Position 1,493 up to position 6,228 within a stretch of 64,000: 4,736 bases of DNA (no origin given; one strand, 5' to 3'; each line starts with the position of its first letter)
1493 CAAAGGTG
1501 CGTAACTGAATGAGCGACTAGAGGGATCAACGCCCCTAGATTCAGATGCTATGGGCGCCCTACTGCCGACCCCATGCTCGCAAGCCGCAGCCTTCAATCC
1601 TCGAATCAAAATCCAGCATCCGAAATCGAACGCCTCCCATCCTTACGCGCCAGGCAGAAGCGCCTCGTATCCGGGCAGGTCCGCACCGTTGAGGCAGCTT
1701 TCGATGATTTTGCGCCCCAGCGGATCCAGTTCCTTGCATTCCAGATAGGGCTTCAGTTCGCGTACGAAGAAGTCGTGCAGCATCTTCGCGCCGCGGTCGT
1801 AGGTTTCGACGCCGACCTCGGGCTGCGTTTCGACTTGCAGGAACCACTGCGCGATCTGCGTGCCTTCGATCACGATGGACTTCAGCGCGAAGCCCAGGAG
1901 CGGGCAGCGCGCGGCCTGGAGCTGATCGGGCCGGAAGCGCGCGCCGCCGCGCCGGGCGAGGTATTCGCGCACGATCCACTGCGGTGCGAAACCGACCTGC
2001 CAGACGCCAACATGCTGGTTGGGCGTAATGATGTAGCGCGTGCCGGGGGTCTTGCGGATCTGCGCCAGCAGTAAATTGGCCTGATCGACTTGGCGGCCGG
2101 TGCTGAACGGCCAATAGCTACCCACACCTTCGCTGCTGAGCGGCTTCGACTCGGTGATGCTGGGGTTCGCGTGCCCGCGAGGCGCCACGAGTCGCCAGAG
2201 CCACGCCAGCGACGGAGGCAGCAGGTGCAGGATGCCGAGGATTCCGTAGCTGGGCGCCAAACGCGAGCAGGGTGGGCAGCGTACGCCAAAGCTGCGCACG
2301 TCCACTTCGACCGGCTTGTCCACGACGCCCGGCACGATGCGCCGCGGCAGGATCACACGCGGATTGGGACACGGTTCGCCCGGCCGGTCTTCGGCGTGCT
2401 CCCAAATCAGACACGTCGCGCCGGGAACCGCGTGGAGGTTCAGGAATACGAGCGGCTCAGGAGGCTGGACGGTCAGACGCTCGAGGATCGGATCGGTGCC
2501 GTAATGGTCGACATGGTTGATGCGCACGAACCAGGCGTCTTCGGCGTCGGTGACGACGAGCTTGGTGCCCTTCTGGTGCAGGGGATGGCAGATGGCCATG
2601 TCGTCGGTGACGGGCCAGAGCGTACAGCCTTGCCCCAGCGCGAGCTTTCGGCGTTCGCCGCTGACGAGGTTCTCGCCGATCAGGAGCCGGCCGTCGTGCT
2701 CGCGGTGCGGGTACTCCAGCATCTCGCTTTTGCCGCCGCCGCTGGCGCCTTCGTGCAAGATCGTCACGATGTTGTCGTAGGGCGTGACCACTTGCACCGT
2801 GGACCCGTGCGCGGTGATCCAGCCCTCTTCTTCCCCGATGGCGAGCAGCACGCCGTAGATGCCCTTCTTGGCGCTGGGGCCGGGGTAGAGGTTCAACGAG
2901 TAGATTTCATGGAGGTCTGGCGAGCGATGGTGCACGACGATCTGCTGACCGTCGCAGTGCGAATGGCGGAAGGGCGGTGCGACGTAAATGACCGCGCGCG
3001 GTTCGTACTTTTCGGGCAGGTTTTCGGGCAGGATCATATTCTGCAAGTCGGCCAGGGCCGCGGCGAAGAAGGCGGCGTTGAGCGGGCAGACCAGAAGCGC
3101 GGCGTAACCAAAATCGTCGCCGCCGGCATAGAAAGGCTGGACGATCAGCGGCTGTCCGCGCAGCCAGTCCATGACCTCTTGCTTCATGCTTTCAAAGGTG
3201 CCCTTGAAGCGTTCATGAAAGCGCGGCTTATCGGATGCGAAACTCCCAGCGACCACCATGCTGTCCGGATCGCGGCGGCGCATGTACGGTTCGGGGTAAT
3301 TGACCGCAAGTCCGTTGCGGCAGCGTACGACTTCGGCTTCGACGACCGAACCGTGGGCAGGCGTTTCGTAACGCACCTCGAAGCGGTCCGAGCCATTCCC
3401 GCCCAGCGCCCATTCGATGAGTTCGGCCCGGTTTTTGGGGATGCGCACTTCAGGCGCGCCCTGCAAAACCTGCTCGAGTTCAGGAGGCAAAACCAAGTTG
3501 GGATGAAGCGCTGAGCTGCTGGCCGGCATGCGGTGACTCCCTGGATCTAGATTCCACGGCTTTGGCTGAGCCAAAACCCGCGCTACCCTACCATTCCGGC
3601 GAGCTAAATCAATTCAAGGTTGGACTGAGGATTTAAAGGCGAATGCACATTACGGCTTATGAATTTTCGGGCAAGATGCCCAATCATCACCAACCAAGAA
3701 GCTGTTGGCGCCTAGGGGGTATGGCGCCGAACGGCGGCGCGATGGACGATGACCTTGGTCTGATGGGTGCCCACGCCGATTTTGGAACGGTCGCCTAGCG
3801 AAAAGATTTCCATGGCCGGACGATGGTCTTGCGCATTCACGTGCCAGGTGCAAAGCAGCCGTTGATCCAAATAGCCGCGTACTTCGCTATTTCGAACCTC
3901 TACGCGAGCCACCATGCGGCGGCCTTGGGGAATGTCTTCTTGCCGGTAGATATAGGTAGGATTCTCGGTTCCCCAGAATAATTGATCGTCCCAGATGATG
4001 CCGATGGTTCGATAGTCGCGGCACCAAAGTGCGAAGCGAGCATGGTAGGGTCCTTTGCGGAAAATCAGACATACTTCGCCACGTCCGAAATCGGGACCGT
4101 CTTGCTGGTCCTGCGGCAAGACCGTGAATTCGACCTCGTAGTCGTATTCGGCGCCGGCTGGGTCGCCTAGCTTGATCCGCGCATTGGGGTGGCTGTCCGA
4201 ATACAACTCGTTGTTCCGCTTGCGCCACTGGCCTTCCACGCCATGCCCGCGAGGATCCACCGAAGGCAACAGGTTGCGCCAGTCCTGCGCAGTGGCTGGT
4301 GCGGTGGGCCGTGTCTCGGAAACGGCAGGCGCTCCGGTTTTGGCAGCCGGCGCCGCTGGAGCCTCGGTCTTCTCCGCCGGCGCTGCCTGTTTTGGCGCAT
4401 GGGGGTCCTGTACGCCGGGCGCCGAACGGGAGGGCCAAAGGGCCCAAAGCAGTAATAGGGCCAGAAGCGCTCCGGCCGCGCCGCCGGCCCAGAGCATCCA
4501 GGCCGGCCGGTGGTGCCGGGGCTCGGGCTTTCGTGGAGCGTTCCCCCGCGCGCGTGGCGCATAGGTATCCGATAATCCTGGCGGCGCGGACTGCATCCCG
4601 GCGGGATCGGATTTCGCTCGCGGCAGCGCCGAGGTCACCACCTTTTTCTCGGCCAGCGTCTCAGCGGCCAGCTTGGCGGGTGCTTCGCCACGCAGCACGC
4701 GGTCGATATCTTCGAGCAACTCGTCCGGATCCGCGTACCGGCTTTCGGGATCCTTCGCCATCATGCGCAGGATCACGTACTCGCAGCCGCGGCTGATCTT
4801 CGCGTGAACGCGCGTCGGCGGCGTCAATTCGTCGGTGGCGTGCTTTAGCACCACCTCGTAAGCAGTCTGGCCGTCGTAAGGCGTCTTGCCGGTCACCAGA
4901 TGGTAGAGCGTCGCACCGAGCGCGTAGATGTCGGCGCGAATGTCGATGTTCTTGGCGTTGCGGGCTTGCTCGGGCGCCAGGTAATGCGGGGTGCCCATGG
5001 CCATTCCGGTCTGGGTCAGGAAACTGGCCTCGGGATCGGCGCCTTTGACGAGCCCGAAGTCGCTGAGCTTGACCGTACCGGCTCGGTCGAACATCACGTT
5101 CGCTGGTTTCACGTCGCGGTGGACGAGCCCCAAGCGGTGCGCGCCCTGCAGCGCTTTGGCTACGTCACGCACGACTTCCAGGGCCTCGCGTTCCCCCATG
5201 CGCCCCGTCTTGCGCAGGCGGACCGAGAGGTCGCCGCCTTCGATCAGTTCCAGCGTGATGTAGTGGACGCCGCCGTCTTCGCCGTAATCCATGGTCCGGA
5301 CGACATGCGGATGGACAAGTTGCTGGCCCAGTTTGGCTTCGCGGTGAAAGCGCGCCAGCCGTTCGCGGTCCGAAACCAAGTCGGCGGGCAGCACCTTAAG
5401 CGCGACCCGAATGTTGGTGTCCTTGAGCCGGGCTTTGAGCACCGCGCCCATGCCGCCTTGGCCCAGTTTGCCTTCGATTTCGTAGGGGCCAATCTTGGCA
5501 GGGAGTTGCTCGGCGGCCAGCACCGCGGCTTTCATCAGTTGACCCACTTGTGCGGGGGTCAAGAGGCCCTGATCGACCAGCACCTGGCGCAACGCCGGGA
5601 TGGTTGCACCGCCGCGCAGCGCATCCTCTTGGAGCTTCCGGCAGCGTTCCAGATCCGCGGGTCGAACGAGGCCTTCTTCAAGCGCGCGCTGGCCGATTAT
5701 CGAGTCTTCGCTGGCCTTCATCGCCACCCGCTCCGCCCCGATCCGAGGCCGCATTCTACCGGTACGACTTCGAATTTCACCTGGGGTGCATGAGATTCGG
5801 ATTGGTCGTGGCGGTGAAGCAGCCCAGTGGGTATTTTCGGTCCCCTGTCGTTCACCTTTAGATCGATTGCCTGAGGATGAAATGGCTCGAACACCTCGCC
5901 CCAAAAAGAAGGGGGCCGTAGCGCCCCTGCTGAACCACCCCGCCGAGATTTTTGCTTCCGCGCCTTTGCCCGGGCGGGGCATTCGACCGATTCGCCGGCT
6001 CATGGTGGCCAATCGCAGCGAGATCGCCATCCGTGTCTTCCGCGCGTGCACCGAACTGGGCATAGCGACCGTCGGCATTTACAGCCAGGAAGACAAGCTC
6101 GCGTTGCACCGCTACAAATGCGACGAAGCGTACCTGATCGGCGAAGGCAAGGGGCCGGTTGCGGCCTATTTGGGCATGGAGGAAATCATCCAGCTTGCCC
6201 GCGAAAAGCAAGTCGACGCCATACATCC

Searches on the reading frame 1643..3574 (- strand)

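Call 44: search_protein_families(library=pfam, proteins=[window:1643-3574:-])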
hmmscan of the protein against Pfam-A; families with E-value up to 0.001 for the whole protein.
window:1643-3574:- (643 aa): 1 family
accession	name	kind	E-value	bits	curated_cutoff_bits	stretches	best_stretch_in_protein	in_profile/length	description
PF16260.11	DUF4914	-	1.6e-297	988.1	25.7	1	29-639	1-611/612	Domain of unknown function (DUF4914)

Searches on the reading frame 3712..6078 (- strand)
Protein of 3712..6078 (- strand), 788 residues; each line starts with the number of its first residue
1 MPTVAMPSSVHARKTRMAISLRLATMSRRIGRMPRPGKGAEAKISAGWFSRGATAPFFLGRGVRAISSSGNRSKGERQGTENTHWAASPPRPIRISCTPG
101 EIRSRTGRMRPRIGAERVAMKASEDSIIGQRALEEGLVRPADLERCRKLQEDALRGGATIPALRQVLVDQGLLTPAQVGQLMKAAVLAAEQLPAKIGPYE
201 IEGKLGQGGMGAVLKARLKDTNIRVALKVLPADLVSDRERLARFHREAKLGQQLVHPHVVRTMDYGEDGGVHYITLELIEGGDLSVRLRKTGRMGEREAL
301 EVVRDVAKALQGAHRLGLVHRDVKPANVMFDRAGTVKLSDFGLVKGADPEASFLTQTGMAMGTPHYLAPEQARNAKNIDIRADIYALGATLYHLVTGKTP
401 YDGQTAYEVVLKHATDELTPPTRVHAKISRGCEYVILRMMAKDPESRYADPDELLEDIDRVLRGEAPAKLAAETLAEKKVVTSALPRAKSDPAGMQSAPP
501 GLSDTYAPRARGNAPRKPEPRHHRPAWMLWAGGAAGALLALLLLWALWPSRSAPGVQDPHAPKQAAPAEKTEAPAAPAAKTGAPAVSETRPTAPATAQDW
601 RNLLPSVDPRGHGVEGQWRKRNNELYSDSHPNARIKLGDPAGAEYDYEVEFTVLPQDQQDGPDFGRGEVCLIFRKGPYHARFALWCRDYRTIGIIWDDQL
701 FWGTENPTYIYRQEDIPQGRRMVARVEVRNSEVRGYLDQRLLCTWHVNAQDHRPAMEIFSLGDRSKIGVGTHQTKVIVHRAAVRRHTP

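Call 44: search_protein_families(library=pfam, proteins=[window:3712-6078:-])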
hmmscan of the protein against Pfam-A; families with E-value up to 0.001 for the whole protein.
window:3712-6078:- (788 aa): 4 families
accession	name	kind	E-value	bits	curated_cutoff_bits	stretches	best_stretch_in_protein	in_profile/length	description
PF00069.31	Pkinase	-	3.5e-50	171.3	31.7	1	199-449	1-253/263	Protein kinase domain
PF07714.23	PK_Tyr_Ser-Thr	-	3.2e-35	122.1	23.1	1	201-447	3-248/258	Protein tyrosine and serine/threonine kinase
PF14531.12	Kinase-like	-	9.5e-05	22.2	25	1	311-405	159-255/289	Kinase-like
PF03109.22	ABC1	-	0.00015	21.5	22.9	0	272-350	143-220/244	ABC1 atypical kinase-like domain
